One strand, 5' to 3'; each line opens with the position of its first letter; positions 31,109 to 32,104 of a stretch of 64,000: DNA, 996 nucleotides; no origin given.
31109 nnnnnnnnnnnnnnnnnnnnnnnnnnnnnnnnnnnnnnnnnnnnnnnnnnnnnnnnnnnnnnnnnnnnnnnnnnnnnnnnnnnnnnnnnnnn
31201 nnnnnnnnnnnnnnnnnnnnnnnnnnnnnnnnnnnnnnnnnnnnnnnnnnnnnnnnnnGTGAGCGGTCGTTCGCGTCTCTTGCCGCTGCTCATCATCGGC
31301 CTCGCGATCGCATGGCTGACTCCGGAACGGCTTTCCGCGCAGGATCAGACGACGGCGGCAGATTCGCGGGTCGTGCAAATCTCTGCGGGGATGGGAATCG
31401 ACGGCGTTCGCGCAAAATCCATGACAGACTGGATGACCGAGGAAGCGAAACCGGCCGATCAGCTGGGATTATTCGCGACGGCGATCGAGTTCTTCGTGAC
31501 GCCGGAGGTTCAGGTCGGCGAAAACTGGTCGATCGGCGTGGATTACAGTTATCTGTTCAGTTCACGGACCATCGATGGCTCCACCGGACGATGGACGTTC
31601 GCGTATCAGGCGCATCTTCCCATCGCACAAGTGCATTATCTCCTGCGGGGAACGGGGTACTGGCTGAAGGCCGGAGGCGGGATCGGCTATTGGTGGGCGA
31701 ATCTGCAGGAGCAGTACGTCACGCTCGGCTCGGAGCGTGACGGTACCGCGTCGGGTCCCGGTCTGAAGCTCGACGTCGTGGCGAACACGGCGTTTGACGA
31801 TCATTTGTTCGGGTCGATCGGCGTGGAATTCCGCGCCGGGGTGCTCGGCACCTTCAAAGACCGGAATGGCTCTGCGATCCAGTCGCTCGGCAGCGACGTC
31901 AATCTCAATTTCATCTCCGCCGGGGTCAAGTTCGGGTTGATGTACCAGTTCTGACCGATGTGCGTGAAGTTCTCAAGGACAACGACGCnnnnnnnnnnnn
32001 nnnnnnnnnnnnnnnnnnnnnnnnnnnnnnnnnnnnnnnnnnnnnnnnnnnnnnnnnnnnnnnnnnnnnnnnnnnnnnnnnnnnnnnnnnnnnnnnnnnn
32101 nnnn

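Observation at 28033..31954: Translationally coupled trio: flippase-like UPF0104 membrane protein, MDR+Gfo/Idh/MocA two-domain oxidoreductase, outer-membrane beta-barrel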

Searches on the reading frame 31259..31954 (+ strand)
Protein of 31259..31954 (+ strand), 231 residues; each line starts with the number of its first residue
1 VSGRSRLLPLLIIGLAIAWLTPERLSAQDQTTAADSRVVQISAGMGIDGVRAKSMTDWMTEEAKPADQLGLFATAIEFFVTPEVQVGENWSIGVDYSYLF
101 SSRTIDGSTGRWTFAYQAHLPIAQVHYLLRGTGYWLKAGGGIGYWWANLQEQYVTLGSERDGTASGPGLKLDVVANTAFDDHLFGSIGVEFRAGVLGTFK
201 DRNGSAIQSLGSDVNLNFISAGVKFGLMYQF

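Call 3: search_protein_families(library=pfam, proteins=[window:31259-31954:+], max_evalue=0.01)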
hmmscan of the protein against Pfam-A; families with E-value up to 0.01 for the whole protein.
window:31259-31954:+ (231 aa): 0 families

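Call 4: search_protein_families(library=ncbifam, proteins=[window:31259-31954:+], max_evalue=0.01)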
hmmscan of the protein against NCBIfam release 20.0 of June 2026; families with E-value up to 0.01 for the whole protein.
window:31259-31954:+ (231 aa): 0 families

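Call 29: find_homologous_proteins(query=window:31259-31951:+, max_evalue=0.001)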
Query window:31259-31951:+ (231 aa): 11 proteins with E <= 0.001 among 455 candidates.
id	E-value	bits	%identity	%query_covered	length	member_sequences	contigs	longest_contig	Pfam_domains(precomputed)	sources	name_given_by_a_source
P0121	5.1e-150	515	100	100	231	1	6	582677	-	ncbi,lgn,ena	-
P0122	1.6e-64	236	61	75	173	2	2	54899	-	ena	-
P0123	1.9e-46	177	41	98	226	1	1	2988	-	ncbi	-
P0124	6.0e-46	175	43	89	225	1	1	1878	-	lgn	-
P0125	2.3e-43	166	41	87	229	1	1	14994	-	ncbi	-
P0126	1.1e-42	164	40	99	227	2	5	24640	-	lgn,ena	-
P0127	1.2e-42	164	41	88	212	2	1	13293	-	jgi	jgi:hypothetical protein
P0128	1.7e-42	164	41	84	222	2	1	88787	-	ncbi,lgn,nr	ncbi:MAG TPA: hypothetical protein VNN76_02375 [Bacteroidota bacterium]|nr:hypothetical protein [Bac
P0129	3.6e-41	159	41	89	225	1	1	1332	-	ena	-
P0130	7.7e-40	155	36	95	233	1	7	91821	-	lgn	-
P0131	5.5e-38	149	36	93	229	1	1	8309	-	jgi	jgi:hypothetical protein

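Call 38: predict_structure(alignment_id=A4)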
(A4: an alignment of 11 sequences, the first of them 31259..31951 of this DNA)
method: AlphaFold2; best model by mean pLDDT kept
length: 231 residues; sequences in the alignment: 11
mean_pLDDT: 78.9   pTM: 0.69
mean pLDDT of the five models: 78.9, 77.8, 77.4, 77.4, 75.7
residues with pLDDT >= 90: 89; 70-90: 83; 50-70: 32; < 50: 27
segments of 3 or more residues with pLDDT < 50: 1-3, 23-35, 65-71
pLDDT, mean of each block of 10 residues (from residue 1): 54 64 42 56 89 56 47 80 91 94 78 87 94 88 93 82 93 92 92 89 83 78 92 86
secondary structure, 60 per line:
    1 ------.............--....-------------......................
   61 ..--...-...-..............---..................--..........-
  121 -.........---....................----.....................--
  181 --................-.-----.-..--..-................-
elements in order: H7-19 H22-25 E39-52 H53-62 E73-86 E90-107 E110-119 E122-130 E134-153 E158-178 E183-198 E215-230

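Call 42: fold_search(model_id=the predicted structure, library=pdb)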
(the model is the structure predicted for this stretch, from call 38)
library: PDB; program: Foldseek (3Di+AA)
matches with E <= 10: 855; with E <= 0.001: 83
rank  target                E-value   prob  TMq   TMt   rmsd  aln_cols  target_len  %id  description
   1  9a2m_MODEL_1_A        1.4e-07  1.00  0.56  0.39   7.0       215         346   12  Model of E. coli OmpA by in-cell photo-crosslinking MS and deep learning (released 2023-02-24)
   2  9fzc_A                2.7e-07  1.00  0.52  0.67   5.2       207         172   12  Structure of OmpA-short in complex with nanobody Nb01 (released 2024-07-17)
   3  9fzd_A                5.1e-07  1.00  0.59  0.75   4.4       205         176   11  Structure of OmpA-long in complex with nanobody Nb39 (released 2024-07-17)
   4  1k24                  6.0e-07  1.00  0.53  0.50   9.4       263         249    8  Crystal Structure of the OpcA Outer Membrane Adhesin/Invasin from Neisseria meningitidis (released 2002-03-27)
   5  9a34_MODEL_1_A        6.0e-07  1.00  0.44  0.35   9.2       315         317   10  Model of E. coli OmpT by in-cell photo-crosslinking MS and deep learning (released 2023-02-24)
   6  3qra                  2.0e-06  1.00  0.48  0.68   4.9       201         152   11  The crystal structure of Ail, the attachment invasion locus protein of Yersinia pestis (released 2011-11-23)
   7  3qrc_A                2.3e-06  1.00  0.48  0.67   5.2       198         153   12  The crystal structure of Ail, the attachment invasion locus protein of Yersinia pestis, in complex with the heparin an (released 2011-11-23)
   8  3qrc_B                2.3e-06  1.00  0.48  0.67   5.3       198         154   12  The crystal structure of Ail, the attachment invasion locus protein of Yersinia pestis, in complex with the heparin an (released 2011-11-23)
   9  8qxp                  2.6e-06  1.00  0.53  0.66   4.9       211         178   15  Crystal structure of the outer membrane porin OmpW from Klebsiella pneumoniae (released 2024-01-24)
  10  1bxw                  2.9e-06  1.00  0.52  0.66   5.5       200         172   12  OUTER MEMBRANE PROTEIN A (OMPA) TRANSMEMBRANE DOMAIN (released 1998-10-14)
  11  1qj9                  3.3e-06  1.00  0.47  0.68   5.1       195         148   11  CRYSTAL STRUCTURE OF THE OUTER MEMBRANE PROTEIN OMPX FROM ESCHERICHIA COLI (released 1999-10-06)
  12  2x56                  4.0e-06  1.00  0.48  0.43   6.8       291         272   11  Yersinia Pestis Plasminogen Activator Pla (Native) (released 2010-07-28)
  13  1p4t                  4.5e-06  1.00  0.53  0.76   3.8       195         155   10  Crystal structure of Neisserial surface protein A (NspA) (released 2003-07-22)
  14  2x55                  4.5e-06  1.00  0.51  0.44   6.8       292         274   10  Yersinia Pestis Plasminogen Activator Pla (Native) (released 2010-07-28)
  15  4dcb_A                2.7e-05  1.00  0.51  0.44   6.9       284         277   13  Y. pestis Plasminogen Activator Pla in Complex with Human Plasminogen Activation Loop Peptide ALP11 (released 2012-06-06)
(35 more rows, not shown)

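Call 43: search_protein_representatives(alignment_id=A4)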
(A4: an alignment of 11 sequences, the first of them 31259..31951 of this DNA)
Query: 11 sequences, 232 profile positions. Proteins with E-value up to 0.001 (for the whole library): 237; up to 1e-10: 205; up to 1e-30: 51. The best 150 are listed.
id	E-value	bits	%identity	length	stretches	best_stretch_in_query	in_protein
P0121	6.4e-93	326.6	-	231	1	2-232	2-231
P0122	5.2e-78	277.9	-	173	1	56-232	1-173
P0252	1.2e-72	260.2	-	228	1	17-232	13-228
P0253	3.0e-72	259.0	-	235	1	9-232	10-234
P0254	1.1e-69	250.6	-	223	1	11-232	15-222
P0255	8.2e-65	234.7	-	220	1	14-230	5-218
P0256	6.1e-63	228.5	-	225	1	29-230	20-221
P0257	1.8e-62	227.0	-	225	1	13-230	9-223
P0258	4.4e-62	225.7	-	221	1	15-231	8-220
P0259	5.2e-59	215.7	-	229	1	21-231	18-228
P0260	4.4e-58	212.6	-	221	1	17-230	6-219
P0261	1.3e-57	211.1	-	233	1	8-231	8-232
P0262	3.5e-54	199.9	-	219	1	12-230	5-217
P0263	2.2e-53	197.3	-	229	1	9-231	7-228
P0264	2.4e-53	197.2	-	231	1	17-231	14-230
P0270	6.3e-45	169.6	-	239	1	33-231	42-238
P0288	2.5e-33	131.6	-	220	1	25-231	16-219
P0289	2.8e-33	131.5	-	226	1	30-230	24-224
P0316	1.4e-28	116.2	-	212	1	36-231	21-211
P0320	3.2e-28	115.0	-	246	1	27-229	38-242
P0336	1.6e-26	109.4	-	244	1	12-216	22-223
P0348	7.1e-25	104.0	-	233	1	9-230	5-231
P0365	1.1e-22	96.8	-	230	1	8-231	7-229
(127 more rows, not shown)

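Call 49: find_related_loci(query=A6, collection=metagenome_contigs, flank=8000)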
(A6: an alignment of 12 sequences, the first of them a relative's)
Query A6 (212 aa) in metagenome_contigs; peptide patterns used: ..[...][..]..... (x = any residue, [..] = any of these).
228 stretches matched a pattern; 222 encode a relative of the query (tblastn E <= 1e-3); the best 80 are kept; 80 distinct loci.
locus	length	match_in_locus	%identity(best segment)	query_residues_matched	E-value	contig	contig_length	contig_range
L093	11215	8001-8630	66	1-210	3e-92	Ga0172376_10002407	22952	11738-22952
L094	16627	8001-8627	61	1-209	3e-84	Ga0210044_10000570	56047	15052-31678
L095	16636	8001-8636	51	1-212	3e-67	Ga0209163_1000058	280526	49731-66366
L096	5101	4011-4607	53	14-212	9e-66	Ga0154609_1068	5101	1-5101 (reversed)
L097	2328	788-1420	49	1-212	1e-66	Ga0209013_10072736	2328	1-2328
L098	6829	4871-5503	52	3-212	3e-65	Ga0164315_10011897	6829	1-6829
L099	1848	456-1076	50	5-210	8e-66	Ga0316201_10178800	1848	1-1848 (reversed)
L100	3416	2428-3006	50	19-212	2e-63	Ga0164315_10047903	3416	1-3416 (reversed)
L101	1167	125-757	49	1-212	1e-65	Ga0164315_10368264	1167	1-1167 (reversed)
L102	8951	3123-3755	46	1-212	3e-61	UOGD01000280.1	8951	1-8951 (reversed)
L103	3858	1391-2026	49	10-212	1e-60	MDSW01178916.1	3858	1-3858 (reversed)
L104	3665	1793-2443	48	2-212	3e-58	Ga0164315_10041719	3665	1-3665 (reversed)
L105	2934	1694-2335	48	3-212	7e-57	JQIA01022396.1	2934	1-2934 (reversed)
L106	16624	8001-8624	50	9-212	2e-61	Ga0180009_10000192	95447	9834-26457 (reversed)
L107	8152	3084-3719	48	4-211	4e-56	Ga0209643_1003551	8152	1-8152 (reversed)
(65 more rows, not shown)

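Call 58: list_cluster_members(proteins=[P0121, P0253, P0270, P0289, P0316, P0320, P0365, P0336, P0288, P0348])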
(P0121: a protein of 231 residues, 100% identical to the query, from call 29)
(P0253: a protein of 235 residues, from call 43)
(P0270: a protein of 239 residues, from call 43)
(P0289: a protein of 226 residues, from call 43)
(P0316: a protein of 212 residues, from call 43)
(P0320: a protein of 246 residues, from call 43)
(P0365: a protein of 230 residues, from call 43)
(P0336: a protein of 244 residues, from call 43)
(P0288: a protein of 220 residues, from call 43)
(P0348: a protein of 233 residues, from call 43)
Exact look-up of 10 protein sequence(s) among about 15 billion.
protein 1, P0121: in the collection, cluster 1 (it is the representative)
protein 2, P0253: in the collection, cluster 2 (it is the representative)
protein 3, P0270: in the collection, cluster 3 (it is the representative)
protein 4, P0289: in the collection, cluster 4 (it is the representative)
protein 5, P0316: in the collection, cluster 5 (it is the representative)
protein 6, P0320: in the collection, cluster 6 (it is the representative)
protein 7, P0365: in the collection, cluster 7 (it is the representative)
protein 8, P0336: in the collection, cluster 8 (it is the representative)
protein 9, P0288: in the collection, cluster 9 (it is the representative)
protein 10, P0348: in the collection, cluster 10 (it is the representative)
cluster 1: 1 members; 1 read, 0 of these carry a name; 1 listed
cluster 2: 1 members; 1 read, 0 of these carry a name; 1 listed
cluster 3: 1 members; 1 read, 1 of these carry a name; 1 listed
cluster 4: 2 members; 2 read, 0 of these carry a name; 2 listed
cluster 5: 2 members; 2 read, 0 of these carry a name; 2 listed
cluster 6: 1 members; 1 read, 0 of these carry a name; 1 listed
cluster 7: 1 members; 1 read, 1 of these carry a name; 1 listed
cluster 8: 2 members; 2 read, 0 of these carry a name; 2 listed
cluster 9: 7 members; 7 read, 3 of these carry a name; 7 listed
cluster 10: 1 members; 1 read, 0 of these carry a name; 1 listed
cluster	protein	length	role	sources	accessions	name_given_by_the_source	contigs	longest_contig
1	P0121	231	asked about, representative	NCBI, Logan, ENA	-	-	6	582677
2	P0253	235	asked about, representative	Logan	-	-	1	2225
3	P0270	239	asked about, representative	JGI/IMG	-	hypothetical protein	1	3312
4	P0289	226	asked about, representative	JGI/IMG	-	-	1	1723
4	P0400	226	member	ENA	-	-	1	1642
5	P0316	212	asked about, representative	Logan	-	-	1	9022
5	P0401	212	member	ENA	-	-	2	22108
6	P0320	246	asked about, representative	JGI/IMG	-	-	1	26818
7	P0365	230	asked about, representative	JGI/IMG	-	hypothetical protein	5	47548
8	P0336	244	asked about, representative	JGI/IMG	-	-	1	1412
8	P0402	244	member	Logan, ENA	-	-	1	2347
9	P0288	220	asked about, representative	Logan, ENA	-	-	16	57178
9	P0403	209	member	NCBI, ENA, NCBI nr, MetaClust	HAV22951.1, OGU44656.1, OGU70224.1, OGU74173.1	MAG: hypothetical protein A3H45_03735 [Ignavibacteria bacterium RIFCSPLOWO2_02_FULL_55_14] | MAG: hypothetical protein A2X68_10520 [Ignavibacteria bacterium GWC2_56_12] | status=active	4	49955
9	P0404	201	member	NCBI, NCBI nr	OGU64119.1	MAG: hypothetical protein A3C56_13660 [Ignavibacteria bacterium ...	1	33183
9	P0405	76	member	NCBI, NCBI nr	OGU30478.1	MAG: hypothetical protein A2X67_06765 [Ignavibacteria bacterium GWA2_55_11]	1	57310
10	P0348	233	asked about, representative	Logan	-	-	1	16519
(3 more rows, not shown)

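Call 70: find_encoding_contigs(protein=P0128, flank=6000, max_places=1)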
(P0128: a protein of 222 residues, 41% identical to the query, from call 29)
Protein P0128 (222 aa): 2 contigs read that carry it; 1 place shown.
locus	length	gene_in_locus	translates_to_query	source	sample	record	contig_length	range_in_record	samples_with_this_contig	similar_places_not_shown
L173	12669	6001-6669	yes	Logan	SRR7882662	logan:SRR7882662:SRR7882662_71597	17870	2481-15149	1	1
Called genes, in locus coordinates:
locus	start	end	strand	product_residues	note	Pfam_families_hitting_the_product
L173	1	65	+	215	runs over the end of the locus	PF00923:TAL_FSA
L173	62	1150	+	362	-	PF01571:GCV_T, PF08669:GCV_T_C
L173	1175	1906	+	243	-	PF04029:2-ph_phosp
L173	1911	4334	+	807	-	PF13491:FtsK_4TM, PF17854:FtsK_alpha, PF01580:FtsK_SpoIIIE, PF09397:FtsK_gamma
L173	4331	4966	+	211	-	PF09865:DUF2092 (faint), PF03548:LolA, PF17131:TP_0789-like (weak)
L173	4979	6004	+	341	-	PF03706:LPG_synthase_TM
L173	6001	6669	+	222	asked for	-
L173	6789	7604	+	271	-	PF02673:BacA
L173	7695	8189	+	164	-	PF00160:Pro_isomerase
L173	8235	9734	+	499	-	PF00209:SNF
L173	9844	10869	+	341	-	PF06144:DNA_pol3_delta, PF12169:DNA_pol3_gamma3 (weak), PF21694:DNA_pol3_delta_C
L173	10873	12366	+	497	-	PF01940:DUF92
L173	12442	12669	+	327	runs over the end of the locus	PF07670:Gate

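Call 71: find_encoding_contigs(protein=P0130, flank=6000, max_places=1)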
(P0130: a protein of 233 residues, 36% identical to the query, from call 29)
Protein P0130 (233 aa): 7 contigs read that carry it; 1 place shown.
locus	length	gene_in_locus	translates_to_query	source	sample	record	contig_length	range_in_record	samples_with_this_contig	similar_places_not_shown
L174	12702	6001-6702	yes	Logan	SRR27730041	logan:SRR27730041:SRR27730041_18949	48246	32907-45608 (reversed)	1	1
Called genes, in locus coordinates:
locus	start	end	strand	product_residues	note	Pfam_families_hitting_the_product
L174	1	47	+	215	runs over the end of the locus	PF00923:TAL_FSA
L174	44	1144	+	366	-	PF01571:GCV_T, PF08669:GCV_T_C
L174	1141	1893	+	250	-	PF04029:2-ph_phosp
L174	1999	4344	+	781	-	PF13491:FtsK_4TM, PF17854:FtsK_alpha, PF01580:FtsK_SpoIIIE, PF12846:AAA_10 (faint), PF09397:FtsK_gamma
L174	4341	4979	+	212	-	PF09865:DUF2092 (faint), PF03548:LolA, PF17131:TP_0789-like (faint)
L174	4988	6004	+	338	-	PF03706:LPG_synthase_TM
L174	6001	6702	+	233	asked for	-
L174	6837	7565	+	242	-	PF02673:BacA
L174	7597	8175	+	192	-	PF00160:Pro_isomerase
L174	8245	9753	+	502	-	PF00209:SNF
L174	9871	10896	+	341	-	PF06144:DNA_pol3_delta, PF21694:DNA_pol3_delta_C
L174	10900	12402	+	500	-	PF01940:DUF92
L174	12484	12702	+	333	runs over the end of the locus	PF07670:Gate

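Call 74: search_protein_families(library=pfam, proteins=[window:31259-31951:+], max_evalue=10)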
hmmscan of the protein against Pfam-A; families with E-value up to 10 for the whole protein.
window:31259-31951:+ (231 aa): 0 families

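Call 75: search_protein_families(library=pfam, alignment_id=A5, max_evalue=0.1)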
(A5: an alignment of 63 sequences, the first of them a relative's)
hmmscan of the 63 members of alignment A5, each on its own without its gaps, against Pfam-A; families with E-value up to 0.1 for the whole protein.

A. member 1, P0316 (212 aa): 0 families

B. families by the number of members that match (of 63 scanned): 14 families
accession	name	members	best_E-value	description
PF13505.12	OMP_b-brl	16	7.6e-07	Outer membrane protein beta-barrel domain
PF13568.12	OMP_b-brl_2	9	2.5e-06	Outer membrane protein beta-barrel domain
PF21012.3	DUF6850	2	0.0072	Family of unknown function (DUF6850)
PF06082.17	YjbH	2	0.011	Exopolysaccharide biosynthesis protein YbjH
PF01389.23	OmpA_membrane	2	0.043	OmpA-like transmembrane domain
PF07239.17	OpcA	1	0.011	Outer membrane protein OpcA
PF17622.8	UL16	1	0.012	Viral unique long protein 16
PF10676.14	gerPA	1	0.02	Spore germination protein gerPA/gerPF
PF03349.22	Toluene_X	1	0.022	Outer membrane protein transport protein (OMPP1/FadL/TodX)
PF17251.8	Pom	1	0.039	Protochlamydia outer membrane protein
PF16155.11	PnbB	1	0.046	4-hydroxylaminobenzoate lyase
PF04338.18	DUF481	1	0.07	Protein of unknown function, DUF481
PF22864.1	ArgL-like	1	0.08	ArgL-like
PF24382.1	DUF7538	1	0.08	Family of unknown function (DUF7538)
